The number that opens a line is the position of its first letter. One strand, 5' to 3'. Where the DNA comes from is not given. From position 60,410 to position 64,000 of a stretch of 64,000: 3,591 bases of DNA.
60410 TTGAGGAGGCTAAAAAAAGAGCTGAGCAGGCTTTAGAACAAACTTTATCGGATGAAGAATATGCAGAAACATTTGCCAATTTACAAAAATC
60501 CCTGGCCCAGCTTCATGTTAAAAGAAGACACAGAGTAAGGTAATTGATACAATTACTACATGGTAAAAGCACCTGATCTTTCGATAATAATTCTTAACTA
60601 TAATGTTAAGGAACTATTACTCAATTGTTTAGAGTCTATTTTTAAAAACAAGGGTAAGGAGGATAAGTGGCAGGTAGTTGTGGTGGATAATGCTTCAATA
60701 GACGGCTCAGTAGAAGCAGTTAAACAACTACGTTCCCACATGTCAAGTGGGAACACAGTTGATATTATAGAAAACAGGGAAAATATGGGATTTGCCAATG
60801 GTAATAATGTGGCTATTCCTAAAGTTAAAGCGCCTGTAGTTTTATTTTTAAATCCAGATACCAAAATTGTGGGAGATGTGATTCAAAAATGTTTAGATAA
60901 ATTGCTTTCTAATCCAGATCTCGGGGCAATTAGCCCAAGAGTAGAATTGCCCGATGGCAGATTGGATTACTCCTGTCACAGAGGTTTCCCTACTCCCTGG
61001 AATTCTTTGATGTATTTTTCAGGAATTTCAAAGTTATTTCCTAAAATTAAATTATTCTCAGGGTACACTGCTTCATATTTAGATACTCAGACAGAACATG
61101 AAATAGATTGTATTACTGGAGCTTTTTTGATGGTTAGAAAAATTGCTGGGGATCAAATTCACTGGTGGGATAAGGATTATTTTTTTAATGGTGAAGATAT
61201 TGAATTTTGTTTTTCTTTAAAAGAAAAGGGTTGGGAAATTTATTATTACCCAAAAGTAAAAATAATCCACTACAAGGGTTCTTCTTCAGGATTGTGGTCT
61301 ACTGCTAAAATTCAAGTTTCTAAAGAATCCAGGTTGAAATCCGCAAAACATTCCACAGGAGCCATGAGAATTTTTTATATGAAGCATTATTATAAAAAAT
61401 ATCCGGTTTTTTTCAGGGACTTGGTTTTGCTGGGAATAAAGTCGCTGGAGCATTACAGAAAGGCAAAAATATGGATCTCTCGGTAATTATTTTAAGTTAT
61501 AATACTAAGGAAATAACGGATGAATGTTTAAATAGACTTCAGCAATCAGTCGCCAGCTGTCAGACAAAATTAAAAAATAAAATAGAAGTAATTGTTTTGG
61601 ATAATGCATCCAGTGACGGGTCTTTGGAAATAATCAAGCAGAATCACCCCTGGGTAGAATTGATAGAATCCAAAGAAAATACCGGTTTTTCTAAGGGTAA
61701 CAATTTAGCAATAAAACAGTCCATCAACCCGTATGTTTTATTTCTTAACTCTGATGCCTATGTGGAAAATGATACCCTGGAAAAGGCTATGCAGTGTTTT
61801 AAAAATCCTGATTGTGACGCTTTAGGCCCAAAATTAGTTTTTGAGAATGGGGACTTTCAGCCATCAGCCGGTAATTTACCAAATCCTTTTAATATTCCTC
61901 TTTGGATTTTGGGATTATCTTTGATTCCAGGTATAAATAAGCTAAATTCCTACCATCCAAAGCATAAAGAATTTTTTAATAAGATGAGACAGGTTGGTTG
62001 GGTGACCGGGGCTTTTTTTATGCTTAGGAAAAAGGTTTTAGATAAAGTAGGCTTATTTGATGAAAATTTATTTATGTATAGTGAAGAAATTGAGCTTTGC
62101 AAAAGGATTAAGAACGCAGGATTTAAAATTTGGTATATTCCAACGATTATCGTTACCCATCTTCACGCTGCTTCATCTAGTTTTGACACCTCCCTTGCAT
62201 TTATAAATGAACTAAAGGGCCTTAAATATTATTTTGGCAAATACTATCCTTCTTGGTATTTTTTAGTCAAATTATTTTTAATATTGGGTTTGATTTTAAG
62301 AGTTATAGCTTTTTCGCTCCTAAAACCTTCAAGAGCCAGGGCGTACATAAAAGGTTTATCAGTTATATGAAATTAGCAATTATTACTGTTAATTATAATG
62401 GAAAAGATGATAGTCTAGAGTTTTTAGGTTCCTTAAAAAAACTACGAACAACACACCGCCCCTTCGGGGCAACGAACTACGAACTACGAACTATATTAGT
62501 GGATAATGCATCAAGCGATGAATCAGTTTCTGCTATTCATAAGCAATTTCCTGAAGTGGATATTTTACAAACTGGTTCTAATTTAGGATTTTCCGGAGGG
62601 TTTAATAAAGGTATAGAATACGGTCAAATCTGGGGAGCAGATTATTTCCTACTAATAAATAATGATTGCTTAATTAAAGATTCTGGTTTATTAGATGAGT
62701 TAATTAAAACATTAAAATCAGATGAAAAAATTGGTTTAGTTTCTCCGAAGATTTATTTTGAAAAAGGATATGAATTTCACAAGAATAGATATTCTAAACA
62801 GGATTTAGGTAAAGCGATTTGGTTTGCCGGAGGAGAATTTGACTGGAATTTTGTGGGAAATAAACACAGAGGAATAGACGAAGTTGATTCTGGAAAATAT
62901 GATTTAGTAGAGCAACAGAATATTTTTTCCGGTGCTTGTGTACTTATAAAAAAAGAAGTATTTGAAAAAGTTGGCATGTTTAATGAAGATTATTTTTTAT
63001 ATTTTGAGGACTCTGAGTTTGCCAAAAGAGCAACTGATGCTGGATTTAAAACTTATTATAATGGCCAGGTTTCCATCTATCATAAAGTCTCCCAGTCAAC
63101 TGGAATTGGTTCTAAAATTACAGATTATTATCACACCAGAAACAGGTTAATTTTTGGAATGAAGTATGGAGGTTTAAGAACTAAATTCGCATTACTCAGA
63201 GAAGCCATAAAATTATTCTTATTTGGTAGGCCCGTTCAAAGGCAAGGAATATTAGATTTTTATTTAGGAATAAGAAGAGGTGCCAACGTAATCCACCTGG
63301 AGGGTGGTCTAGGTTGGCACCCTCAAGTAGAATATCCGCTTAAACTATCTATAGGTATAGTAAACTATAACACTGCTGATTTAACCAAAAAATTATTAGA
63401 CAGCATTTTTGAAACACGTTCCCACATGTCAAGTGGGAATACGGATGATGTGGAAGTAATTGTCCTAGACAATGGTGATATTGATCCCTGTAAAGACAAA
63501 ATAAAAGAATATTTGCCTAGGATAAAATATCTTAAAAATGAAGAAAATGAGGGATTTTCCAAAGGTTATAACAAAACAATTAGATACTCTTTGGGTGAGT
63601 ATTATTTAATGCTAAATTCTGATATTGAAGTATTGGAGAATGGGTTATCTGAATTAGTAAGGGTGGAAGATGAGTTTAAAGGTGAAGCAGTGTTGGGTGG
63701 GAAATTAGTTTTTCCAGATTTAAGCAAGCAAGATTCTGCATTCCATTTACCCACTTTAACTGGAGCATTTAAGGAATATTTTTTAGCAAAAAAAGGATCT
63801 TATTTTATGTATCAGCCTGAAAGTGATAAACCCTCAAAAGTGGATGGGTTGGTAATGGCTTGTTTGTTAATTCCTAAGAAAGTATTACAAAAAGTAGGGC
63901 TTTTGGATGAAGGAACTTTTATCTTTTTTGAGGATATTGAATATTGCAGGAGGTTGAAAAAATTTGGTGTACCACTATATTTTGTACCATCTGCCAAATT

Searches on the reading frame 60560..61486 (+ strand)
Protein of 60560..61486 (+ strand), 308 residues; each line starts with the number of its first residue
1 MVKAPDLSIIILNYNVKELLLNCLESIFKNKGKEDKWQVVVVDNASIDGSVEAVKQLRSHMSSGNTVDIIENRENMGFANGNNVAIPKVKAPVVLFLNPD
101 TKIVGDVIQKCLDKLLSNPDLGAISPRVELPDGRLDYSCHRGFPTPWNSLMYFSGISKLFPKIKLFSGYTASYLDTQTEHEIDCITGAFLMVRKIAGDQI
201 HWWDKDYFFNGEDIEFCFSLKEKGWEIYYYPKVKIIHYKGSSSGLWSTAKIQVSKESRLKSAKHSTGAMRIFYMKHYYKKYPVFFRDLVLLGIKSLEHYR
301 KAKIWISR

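Call 107: search_protein_families(library=pfam, proteins=[window:60560-61486:+], max_evalue=0.00001)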
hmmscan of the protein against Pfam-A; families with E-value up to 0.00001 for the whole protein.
window:60560-61486:+ (308 aa): 3 families
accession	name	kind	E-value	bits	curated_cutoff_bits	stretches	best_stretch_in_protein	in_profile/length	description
PF00535.33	Glycos_transf_2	-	6.4e-22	78.7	23.3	1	8-173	1-159/168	Glycosyl transferase family 2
PF13641.12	Glyco_tranf_2_3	-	2e-13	51.3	27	1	5-245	1-217/230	Glycosyltransferase like family 2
PF13632.12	Glyco_trans_2_3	-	8.3e-07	29.4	27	1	185-248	72-131/198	Glycosyl transferase family group 2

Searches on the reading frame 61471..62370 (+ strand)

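Call 107: search_protein_families(library=pfam, proteins=[window:61471-62370:+], max_evalue=0.00001)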
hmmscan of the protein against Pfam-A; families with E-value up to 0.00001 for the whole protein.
window:61471-62370:+ (299 aa): 4 families
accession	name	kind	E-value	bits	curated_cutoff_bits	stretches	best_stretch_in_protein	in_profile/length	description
PF00535.33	Glycos_transf_2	-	1.7e-22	80.5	23.3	1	4-193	1-167/168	Glycosyl transferase family 2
PF13641.12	Glyco_tranf_2_3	-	1e-14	55.6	27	1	3-237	3-218/230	Glycosyltransferase like family 2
PF10111.15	Glyco_tranf_2_2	-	2.2e-09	37.6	27.3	1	31-108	22-104/276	Glycosyltransferase like family 2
PF13632.12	Glyco_trans_2_3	-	8.3e-08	32.7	27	0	164-283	58-172/198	Glycosyl transferase family group 2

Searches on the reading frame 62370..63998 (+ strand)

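Call 107: search_protein_families(library=pfam, proteins=[window:62370-63998:+], max_evalue=0.00001)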
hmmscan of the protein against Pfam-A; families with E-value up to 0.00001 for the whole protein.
window:62370-63998:+ (543 aa): 3 families
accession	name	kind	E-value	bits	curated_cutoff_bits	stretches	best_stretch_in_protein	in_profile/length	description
PF00535.33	Glycos_transf_2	-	4.8e-32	111.6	23.3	2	327-444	1-114/168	Glycosyl transferase family 2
PF13641.12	Glyco_tranf_2_3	-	3.6e-12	47.2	27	0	327-542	4-207/230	Glycosyltransferase like family 2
PF13632.12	Glyco_trans_2_3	-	2.1e-07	31.4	27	0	185-266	71-145/198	Glycosyl transferase family group 2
